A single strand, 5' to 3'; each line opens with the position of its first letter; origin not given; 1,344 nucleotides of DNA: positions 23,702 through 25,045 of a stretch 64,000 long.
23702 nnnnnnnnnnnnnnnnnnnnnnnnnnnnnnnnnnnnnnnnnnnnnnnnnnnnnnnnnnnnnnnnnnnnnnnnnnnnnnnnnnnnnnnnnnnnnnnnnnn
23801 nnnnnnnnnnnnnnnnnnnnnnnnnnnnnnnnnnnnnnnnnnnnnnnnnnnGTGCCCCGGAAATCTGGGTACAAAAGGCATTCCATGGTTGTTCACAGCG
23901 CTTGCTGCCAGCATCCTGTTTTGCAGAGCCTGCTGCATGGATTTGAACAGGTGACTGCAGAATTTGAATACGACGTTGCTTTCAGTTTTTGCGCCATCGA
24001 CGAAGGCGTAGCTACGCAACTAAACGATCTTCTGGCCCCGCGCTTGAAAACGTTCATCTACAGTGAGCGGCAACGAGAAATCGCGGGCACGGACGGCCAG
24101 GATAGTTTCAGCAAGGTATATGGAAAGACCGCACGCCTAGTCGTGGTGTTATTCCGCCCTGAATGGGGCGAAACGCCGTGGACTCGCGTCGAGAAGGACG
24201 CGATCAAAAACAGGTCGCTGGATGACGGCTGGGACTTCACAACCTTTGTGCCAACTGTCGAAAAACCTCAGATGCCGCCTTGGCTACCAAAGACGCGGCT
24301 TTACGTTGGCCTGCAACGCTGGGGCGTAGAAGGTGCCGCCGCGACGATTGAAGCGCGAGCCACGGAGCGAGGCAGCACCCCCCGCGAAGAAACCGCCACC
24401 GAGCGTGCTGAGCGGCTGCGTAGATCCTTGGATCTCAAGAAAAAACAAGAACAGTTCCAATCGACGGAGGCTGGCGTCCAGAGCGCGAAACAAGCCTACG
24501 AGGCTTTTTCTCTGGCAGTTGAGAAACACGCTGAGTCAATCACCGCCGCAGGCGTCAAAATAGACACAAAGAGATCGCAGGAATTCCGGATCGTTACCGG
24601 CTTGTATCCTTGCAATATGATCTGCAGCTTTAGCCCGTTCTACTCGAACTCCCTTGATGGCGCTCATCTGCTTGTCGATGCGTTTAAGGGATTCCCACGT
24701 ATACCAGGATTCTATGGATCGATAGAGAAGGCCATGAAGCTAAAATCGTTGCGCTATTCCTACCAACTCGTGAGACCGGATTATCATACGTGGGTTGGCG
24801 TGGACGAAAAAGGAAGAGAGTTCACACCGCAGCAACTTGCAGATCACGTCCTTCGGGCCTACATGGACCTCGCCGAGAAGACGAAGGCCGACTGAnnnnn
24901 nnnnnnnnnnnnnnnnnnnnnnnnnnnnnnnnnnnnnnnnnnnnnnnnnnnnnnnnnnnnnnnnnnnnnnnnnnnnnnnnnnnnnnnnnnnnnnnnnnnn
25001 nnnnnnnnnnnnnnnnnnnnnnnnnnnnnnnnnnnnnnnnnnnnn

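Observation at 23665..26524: Minimal integrase-less element that keeps both att ends and symmetric arm-type sites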

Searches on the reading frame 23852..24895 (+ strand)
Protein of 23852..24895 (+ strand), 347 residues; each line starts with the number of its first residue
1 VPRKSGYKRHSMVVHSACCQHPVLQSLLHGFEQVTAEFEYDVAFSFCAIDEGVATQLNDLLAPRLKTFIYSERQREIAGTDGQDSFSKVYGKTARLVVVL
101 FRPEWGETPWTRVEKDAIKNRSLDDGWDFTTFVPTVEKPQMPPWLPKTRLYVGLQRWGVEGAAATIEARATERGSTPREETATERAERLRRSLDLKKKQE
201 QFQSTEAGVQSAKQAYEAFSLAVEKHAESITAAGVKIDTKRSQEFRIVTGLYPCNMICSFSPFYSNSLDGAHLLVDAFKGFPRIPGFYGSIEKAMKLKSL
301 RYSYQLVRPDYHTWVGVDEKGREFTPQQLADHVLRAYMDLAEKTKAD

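Call 7: search_protein_families(library=pfam, proteins=[window:23852-24895:+], max_evalue=0.01)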
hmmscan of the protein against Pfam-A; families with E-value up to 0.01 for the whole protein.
window:23852-24895:+ (347 aa): 0 families

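Call 9: search_protein_families(library=padloc, proteins=[window:23852-24895:+], max_evalue=0.1)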
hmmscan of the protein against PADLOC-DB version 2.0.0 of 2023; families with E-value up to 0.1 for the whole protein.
window:23852-24895:+ (347 aa): 0 families

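Call 10: search_protein_families(library=ncbifam, proteins=[window:23852-24895:+], max_evalue=0.1)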
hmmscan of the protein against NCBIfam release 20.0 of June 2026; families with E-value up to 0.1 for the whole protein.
window:23852-24895:+ (347 aa): 1 family
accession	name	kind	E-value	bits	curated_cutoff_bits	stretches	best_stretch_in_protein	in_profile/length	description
TIGR01708.2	typeII_sec_gspH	equivalog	0.044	13.8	80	1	177-226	31-80/169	type II secretion system minor pseudopilin GspH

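Call 11: find_encoding_contigs(protein=window:23852-24895:+, flank=10000, max_places=10)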
Protein window:23852-24895:+ (347 aa): no gene with exactly this product is on record in the collection.

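Call 15: find_homologous_proteins(query=window:23852-24895:+)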
Query window:23852-24895:+ (347 aa): 294 proteins with E <= 0.001 among 4709 candidates; the best 120 are listed.
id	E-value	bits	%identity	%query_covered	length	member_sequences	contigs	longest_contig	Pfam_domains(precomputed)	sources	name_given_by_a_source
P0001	3.0e-226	768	100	97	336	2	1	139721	-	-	-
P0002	9.3e-189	645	83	95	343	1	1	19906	-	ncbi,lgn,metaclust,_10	metaclust:\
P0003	9.0e-180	615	83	94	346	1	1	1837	-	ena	-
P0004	4.3e-178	610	83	90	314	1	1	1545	-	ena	-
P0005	6.5e-178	609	80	93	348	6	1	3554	-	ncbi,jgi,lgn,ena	-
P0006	1.4e-175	601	83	90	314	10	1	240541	-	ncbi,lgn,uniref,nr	ncbi:hypothetical protein [Bradyrhizobium murdochi]|uniref:hypothetical protein n=1 Tax=Bradyrhizobi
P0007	8.9e-175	599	82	89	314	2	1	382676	-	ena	-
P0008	5.0e-174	596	81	90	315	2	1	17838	-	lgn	-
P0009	8.6e-174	596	80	92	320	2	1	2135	-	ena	-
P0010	1.8e-173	595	81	89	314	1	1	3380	-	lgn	-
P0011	1.6e-171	588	81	89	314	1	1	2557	-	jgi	jgi:hypothetical protein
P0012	1.5e-169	582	78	90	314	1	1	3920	-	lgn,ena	-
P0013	2.3e-166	571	79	89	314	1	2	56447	-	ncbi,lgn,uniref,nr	ncbi:hypothetical protein [Bradyrhizobium sp. Ai1a-2]|uniref:hypothetical protein n=1 Tax=Bradyrhizo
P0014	6.8e-166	570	77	90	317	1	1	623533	-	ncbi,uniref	ncbi:hypothetical protein ABIB99_002954 [Bradyrhizobium sp. LA6.1]|uniref:hypothetical protein n=1 T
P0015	2.6e-165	568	78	90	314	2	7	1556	-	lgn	-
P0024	3.4e-151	521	71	90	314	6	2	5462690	-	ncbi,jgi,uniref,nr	ncbi:hypothetical protein [Rhodopseudomonas palustris]|jgi:hypothetical protein|uniref:hypothetical 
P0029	1.3e-137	477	67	89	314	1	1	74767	-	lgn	-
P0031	4.6e-134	465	65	90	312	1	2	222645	-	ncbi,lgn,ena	-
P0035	8.1e-128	444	58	99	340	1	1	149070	-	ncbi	-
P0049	5.4e-108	379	55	90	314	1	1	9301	PF13676.12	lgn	-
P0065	1.4e-100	355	54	89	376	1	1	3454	PF13676.12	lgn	-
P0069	3.7e-96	340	54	89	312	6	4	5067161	PF13676.12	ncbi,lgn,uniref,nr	ncbi:hypothetical protein ELI49_23660 [Rhizobium ruizarguesonis]|uniref:hypothetical protein n=2 Tax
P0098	1.5e-77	279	44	89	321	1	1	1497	PF13676.12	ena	-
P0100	5.2e-77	277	42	87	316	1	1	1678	PF13676.12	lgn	-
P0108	1.2e-75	273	43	89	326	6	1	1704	PF13676.12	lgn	-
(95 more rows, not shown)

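Call 18: find_encoding_contigs(protein=P0006, flank=10000, max_places=4)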
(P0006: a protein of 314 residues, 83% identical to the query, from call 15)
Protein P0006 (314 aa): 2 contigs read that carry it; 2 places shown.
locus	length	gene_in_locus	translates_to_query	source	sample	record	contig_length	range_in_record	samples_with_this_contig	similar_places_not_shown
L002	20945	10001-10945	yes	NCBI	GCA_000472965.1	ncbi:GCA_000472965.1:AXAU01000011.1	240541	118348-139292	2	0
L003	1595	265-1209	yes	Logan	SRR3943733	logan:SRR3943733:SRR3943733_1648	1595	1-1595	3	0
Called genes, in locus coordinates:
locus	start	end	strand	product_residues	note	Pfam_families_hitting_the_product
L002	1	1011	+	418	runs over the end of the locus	PF01569:PAP2 (faint), PF22778:VCPO_2nd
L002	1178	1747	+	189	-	PF03466:LysR_substrate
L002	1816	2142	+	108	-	-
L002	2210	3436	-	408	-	PF02515:CoA_transf_3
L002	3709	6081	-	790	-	PF13433:Peripla_BP_5 (weak), PF13458:Peripla_BP_6, PF01094:ANF_receptor (weak), PF16868:NMT1_3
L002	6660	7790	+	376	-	PF13439:Glyco_transf_4, PF13579:Glyco_trans_4_4, PF00534:Glycos_transf_1, PF13692:Glyco_trans_1_4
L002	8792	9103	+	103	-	-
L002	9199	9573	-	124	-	PF04304:DUF454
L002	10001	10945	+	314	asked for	-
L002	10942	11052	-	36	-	-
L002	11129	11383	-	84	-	PF01555:N6_N4_Mtase (weak)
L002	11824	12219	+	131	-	PF03795:YCII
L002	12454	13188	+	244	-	PF13545:HTH_Crp_2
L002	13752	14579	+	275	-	PF08032:SpoU_sub_bind, PF00588:SpoU_methylase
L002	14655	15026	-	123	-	-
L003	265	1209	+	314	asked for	-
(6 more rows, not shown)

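Call 19: find_encoding_contigs(protein=P0024, flank=10000, max_places=4)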
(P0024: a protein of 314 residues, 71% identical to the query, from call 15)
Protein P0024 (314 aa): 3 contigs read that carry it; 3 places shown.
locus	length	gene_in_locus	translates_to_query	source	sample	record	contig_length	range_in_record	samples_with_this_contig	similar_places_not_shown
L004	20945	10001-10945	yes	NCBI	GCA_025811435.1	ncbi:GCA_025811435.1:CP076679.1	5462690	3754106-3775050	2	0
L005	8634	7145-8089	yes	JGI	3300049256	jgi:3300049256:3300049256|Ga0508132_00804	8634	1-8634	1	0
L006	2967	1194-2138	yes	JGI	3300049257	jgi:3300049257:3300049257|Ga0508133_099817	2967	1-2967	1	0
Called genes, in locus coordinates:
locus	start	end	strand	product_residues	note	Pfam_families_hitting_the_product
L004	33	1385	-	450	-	PF13458:Peripla_BP_6, PF01094:ANF_receptor (weak), PF13433:Peripla_BP_5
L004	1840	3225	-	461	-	PF03583:LIP (weak)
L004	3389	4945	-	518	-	PF00501:AMP-binding, PF13193:AMP-binding_C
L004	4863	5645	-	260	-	PF00440:TetR_N, PF17932:TetR_C_24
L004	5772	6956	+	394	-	PF00108:Thiolase_N, PF00109:ketoacyl-synt (faint), PF02803:Thiolase_C, PF22691:Thiolase_C_1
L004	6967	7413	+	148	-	PF13452:FAS1_DH_region, PF22622:MFE-2_hydrat-2_N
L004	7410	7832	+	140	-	PF01575:MaoC_dehydratas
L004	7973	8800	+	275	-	PF00106:adh_short, PF08659:KR, PF13561:adh_short_C2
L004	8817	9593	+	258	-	PF00378:ECH_1, PF16113:ECH_2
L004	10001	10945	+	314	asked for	-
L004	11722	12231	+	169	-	PF05974:DUF892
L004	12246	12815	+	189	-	PF13628:DUF4142, PF03713:DUF305 (faint)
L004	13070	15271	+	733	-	PF02922:CBM_48, PF00128:Alpha-amylase, PF21331:Isoamylase_C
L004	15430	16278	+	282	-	PF01841:Transglut_core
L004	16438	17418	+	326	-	PF13565:HTH_32, PF00665:rve, PF13683:rve_3, PF13333:rve_2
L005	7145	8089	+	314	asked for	-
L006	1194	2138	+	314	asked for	-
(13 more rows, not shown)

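Call 20: find_encoding_contigs(protein=P0002, flank=10000, max_places=4)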
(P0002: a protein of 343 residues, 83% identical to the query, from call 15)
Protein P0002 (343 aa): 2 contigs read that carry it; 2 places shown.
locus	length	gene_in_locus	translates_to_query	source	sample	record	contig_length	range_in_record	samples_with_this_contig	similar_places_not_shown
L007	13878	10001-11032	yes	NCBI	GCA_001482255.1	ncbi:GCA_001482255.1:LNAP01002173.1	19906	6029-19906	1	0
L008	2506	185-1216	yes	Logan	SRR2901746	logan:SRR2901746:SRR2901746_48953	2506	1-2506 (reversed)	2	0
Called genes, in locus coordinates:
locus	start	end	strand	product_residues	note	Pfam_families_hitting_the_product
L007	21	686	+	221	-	PF06035:Peptidase_C93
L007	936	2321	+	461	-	-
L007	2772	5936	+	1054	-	PF17936:Big_6 (weak), PF16168:AIDA (weak)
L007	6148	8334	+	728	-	PF03412:Peptidase_C39, PF00664:ABC_membrane, PF00005:ABC_tran, PF02463:SMC_N (faint)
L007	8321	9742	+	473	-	PF25917:BSH_RND (weak), PF25988:HH_CyaD, PF25994:HH_AprE, PF26002:Beta-barrel_AprE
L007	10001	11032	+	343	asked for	-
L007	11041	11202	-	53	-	-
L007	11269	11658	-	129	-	-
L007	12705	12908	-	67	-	-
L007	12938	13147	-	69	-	-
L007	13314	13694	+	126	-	PF03795:YCII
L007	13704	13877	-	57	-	?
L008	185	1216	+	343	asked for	-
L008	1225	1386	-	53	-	-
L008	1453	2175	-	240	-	-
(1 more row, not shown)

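Call 25: find_encoding_contigs(protein=P0014, flank=10000, max_places=3)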
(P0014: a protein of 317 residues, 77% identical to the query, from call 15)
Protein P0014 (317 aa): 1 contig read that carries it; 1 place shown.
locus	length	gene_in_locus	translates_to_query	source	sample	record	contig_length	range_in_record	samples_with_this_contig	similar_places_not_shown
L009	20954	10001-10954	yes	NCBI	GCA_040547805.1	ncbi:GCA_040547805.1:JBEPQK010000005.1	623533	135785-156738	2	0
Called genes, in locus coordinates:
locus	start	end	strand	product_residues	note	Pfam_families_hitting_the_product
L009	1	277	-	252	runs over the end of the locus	PF00005:ABC_tran, PF02463:SMC_N (faint), PF13304:AAA_21 (weak)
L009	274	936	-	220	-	PF00528:BPD_transp_1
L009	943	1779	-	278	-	PF00497:SBP_bac_3, PF10613:Lig_chan-Glu_bd (faint)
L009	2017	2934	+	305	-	PF00389:2-Hacid_dh (weak), PF02826:2-Hacid_dh_C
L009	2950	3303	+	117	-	PF01042:Ribonuc_L-PSP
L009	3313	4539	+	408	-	PF00155:Aminotran_1_2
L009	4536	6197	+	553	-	PF02776:TPP_enzyme_N, PF00205:TPP_enzyme_M, PF02775:TPP_enzyme_C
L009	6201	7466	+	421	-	PF00890:FAD_binding_2 (faint), PF01266:DAO, PF03486:HI0933_like (faint), PF07992:Pyr_redox_2 (faint)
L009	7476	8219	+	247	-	PF01177:Asp_Glu_race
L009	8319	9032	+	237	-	PF00392:GntR, PF07729:FCD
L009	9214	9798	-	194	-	PF18728:HEPN_AbiV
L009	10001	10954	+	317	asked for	-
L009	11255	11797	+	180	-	PF02776:TPP_enzyme_N (weak)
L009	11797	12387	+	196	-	PF02775:TPP_enzyme_C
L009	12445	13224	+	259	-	PF00106:adh_short, PF08659:KR, PF13561:adh_short_C2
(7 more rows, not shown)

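Call 26: find_encoding_contigs(protein=P0007, flank=10000, max_places=3)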
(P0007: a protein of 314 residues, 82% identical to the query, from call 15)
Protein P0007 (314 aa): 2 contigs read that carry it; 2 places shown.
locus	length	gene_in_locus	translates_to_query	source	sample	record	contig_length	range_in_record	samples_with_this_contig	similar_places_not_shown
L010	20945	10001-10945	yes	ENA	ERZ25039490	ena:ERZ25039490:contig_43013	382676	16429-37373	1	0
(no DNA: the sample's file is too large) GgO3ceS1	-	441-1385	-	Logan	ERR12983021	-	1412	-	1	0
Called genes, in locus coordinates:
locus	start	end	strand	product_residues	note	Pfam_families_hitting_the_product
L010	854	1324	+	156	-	-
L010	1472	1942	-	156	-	-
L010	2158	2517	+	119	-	-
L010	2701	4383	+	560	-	PF12551:PHBC_N, PF07167:PhaC_N, PF00561:Abhydrolase_1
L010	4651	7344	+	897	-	PF13380:CoA_binding_2, PF13607:Succ_CoA_lig, PF19045:Ligase_CoA_2, PF13549:ATP-grasp_5, PF13302:Acetyltransf_3, PF00583:Acetyltransf_1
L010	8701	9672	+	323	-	PF00589:Phage_integrase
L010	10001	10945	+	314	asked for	-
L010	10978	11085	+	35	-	-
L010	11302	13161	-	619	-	PF00512:HisKA, PF02518:HATPase_c, PF14501:HATPase_c_5 (weak)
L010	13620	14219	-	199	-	PF01381:HTH_3, PF12844:HTH_19 (weak), PF13560:HTH_31, PF02311:AraC_binding (weak), PF07883:Cupin_2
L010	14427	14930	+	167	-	PF02469:Fasciclin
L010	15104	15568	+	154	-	PF03073:TspO_MBR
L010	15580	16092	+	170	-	-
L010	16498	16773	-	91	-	-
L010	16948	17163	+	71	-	-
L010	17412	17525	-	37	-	-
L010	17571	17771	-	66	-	-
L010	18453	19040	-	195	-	-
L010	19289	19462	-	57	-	-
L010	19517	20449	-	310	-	-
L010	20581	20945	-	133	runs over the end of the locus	-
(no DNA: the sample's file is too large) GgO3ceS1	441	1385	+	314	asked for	-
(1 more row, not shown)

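Call 27: find_encoding_contigs(protein=P0035, flank=10000, max_places=3)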
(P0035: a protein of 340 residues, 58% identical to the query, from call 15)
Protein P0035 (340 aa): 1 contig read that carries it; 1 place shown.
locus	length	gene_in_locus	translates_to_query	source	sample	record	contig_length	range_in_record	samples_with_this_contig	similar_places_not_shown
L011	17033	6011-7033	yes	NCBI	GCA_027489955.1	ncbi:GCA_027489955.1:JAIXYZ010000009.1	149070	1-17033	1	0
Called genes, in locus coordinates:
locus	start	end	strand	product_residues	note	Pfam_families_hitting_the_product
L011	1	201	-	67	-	?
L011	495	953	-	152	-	PF18856:baeRF_family12, PF10116:Host_attach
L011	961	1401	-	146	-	PF10025:DUF2267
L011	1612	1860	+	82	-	-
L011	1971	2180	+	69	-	PF07311:Dodecin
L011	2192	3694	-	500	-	PF00171:Aldedh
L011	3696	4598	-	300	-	PF00701:DHDPS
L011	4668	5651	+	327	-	PF00126:HTH_1, PF03466:LysR_substrate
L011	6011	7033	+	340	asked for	-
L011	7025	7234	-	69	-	-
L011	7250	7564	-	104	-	-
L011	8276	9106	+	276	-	PF08032:SpoU_sub_bind, PF00588:SpoU_methylase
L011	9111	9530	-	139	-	-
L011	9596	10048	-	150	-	-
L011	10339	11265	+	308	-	PF02653:BPD_transp_2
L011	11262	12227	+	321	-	PF02653:BPD_transp_2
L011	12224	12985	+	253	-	PF00005:ABC_tran, PF13191:AAA_16 (weak), PF13304:AAA_21 (faint), PF12399:BCA_ABC_TP_C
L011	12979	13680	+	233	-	PF00005:ABC_tran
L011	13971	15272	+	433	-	PF20973:VUPS, PF00990:GGDEF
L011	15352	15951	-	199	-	PF05239:PRC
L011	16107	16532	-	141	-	PF00188:CAP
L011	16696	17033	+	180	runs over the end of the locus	PF09945:DUF2177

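Call 38: search_protein_families(library=pfam, proteins=[L010:8701-9672:+, L011:7250-7564:-, L011:7025-7234:-], max_evalue=0.01)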
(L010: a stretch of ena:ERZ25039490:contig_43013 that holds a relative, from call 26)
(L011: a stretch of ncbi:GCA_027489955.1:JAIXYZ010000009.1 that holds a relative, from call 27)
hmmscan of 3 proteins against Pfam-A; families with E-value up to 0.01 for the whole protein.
L010:8701-9672:+ (323 aa): 1 family
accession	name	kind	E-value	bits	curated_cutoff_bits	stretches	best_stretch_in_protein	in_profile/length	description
PF00589.27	Phage_integrase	-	4e-12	46.7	27.1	1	99-268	3-159/172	Phage integrase family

L011:7250-7564:- (104 aa): 0 families

L011:7025-7234:- (69 aa): 0 families

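Call 60: search_solved_structures(query=A1, max_evalue=1)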
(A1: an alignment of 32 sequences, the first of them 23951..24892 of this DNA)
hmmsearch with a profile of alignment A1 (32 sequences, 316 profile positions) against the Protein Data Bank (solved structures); distinct sequences matched with E-value up to 1: 3.
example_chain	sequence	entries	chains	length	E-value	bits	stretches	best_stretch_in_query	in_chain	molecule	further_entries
6een_C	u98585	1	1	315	2.7e-05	27.1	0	102-193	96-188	Designer Pentatricopeptide Protein dPPR10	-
6een_A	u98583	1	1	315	0.00036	23.4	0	102-193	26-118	Designer Pentatricopeptide Protein dPPR10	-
4cah_B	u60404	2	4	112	0.27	13.9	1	87-124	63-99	DYSFERLIN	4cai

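Call 61: search_protein_families(library=phrogs, proteins=[window:23951-24892:+, L011:7250-7564:-, L011:7025-7234:-], max_evalue=0.01)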
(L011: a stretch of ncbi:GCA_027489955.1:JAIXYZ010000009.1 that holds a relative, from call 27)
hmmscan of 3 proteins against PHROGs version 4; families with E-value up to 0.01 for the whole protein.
window:23951-24892:+ (314 aa): 0 families

L011:7250-7564:- (104 aa): 0 families

L011:7025-7234:- (69 aa): 0 families

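Call 65: predict_structure(alignment_id=A1)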
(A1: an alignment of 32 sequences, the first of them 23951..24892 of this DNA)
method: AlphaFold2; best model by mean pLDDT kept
length: 314 residues; sequences in the alignment: 32
mean_pLDDT: 85.9   pTM: 0.65
mean pLDDT of the five models: 85.9, 85.6, 85.4, 85.4, 84.9
residues with pLDDT >= 90: 126; 70-90: 161; 50-70: 25; < 50: 2
segments of 3 or more residues with pLDDT < 50: none
pLDDT, mean of each block of 10 residues (from residue 1): 74 84 88 82 61 82 88 81 86 86 73 66 81 88 86 85 91 92 96 95 92 93 92 89 95 86 95 87 86 93 93 79
secondary structure, 60 per line:
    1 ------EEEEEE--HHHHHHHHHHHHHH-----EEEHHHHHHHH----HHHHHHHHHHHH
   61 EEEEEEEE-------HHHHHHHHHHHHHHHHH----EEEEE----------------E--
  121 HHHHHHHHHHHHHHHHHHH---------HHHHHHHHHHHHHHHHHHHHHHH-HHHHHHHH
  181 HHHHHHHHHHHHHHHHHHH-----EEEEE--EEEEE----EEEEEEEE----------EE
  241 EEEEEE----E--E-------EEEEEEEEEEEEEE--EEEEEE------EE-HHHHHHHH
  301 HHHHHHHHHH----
elements in order: E7-12 H15-28 E34-36 H37-44 H49-60 E61-68 H76-92 E97-101 H121-139 H149-171 H173-199 E205-209 E212-216 E221-228 E239-246 E262-275 E278-283 H293-310

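Call 67: fold_search(model_id=the predicted structure, library=pdb)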
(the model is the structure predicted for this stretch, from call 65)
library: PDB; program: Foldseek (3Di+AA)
matches with E <= 10: 532; with E <= 0.001: 1
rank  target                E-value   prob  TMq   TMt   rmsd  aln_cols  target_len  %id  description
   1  7beq                  1.7e-04  1.00  0.33  0.66   3.7       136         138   15  MicroED structure of the MyD88 TIR domain higher-order assembly (released 2021-03-10)
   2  8spo_I                1.0e-03  0.99  0.37  0.32  26.3       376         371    8  Tetramerized activation of MapSPARTA bound with NAD+ (released 2023-08-23)
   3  5uzb_A                2.4e-03  1.00  0.36  0.71   3.6       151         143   16  Cryo-EM structure of the MAL TIR domain filament (released 2017-07-26)
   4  8spo_E                3.4e-03  0.97  0.37  0.31  26.8       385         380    9  Tetramerized activation of MapSPARTA bound with NAD+ (released 2023-08-23)
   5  8isy_B                3.4e-03  0.97  0.36  0.27  21.4       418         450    7  Cryo-EM structure of free-state Crt-SPARTA (released 2023-10-18)
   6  7uxu_A                3.9e-03  1.00  0.31  0.67   3.6       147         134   13  CryoEM structure of the TIR domain from AbTir in complex with 3AD (released 2022-09-07)
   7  8oz6_A                4.9e-03  1.00  0.35  0.27   3.3       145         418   12  cryoEM structure of SPARTA complex ligand-free (released 2023-08-16)
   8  8w8m_1A               5.4e-03  1.00  0.31  0.63   4.2       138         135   14  Cryo-EM structure of helical filament of MyD88 TIR (released 2024-09-04)
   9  5h3c_A                9.7e-03  1.00  0.29  0.53   5.5       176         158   10  Crystal structure of Arabidopsis SNC1 TIR domain (released 2016-12-07)
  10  2j67_B                9.7e-03  1.00  0.31  0.62   4.4       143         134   13  The TIR domain of human Toll-Like Receptor 10 (TLR10) (released 2006-09-27)
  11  7fch_A                1.0e-02  1.00  0.26  0.52   4.0       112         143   20  IL-18Rbeta TIR domain (released 2022-07-20)
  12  8qlp_M                1.2e-02  0.94  0.38  0.29  26.9       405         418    9  CryoEM structure of the RNA/DNA bound SPARTA (BabAgo/TIR-APAZ) tetrameric complex (released 2024-01-31)
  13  7rx1_A                1.4e-02  1.00  0.22  0.37   3.9       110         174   16  Crystal structure of the TIR domain from the grapevine disease resistance protein RUN1 (released 2021-10-13)
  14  1fyw                  1.4e-02  0.97  0.26  0.47   6.7       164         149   15  CRYSTAL STRUCTURE OF THE TIR DOMAIN OF HUMAN TLR2 (released 2000-11-22)
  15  8i88_C                1.4e-02  0.89  0.36  0.28  22.5       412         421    8  Cryo-EM structure of TIR-APAZ/Ago-gRNA complex (released 2023-07-05)
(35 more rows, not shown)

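Call 71: find_related_loci(query=A1, collection=viral_contigs, flank=10000)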
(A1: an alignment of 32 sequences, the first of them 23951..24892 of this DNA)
Query A1 (314 aa) in viral_contigs; peptide patterns used: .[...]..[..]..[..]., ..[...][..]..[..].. (x = any residue, [..] = any of these).
82 stretches matched a pattern; 5 encode a relative of the query (tblastn E <= 1e-3); 5 distinct loci.
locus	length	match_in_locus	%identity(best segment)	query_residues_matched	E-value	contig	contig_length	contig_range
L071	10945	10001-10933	49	1-312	8e-97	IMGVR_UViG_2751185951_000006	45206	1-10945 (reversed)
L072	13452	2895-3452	66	4-189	1e-80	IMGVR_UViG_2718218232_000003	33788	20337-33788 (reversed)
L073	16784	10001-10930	35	4-310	6e-52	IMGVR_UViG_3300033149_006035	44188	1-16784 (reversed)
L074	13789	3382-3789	54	3-138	5e-45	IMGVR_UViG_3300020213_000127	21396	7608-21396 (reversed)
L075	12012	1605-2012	54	3-138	5e-45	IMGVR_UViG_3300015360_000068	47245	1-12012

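Call 85: find_encoding_contigs(protein=P0031, flank=6000, max_places=3)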
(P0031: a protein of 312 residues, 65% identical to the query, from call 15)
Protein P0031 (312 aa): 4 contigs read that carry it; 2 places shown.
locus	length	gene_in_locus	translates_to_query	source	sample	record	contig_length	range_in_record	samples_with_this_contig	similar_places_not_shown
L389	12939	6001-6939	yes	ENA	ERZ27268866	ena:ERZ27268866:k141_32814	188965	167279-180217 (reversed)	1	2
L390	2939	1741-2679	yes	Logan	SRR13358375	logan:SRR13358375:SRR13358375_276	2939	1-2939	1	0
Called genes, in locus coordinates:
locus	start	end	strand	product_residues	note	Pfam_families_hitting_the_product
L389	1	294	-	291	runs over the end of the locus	PF00126:HTH_1, PF03466:LysR_substrate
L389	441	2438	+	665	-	PF00724:Oxidored_FMN, PF01262:AlaDh_PNT_C (faint), PF00890:FAD_binding_2 (faint), PF07992:Pyr_redox_2, PF12831:FAD_oxidored (weak), PF13450:NAD_binding_8 (weak), PF13738:Pyr_redox_3, PF00070:Pyr_redox (weak), +3 more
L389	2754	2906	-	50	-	PF12086:DUF3563 (weak)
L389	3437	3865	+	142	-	PF05443:ROS_MUCR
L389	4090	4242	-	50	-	PF12086:DUF3563 (weak)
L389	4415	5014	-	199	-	-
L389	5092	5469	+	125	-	-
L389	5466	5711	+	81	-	-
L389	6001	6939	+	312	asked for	-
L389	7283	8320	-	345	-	PF00266:Aminotran_5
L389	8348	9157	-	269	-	PF00005:ABC_tran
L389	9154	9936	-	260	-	PF00005:ABC_tran, PF02463:SMC_N (faint), PF13401:AAA_22 (faint), PF13304:AAA_21 (weak)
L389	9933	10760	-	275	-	PF00528:BPD_transp_1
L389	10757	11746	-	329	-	PF19300:BPD_transp_1_N (faint), PF00528:BPD_transp_1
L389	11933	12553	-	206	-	PF01243:PNPOx_N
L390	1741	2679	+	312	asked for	-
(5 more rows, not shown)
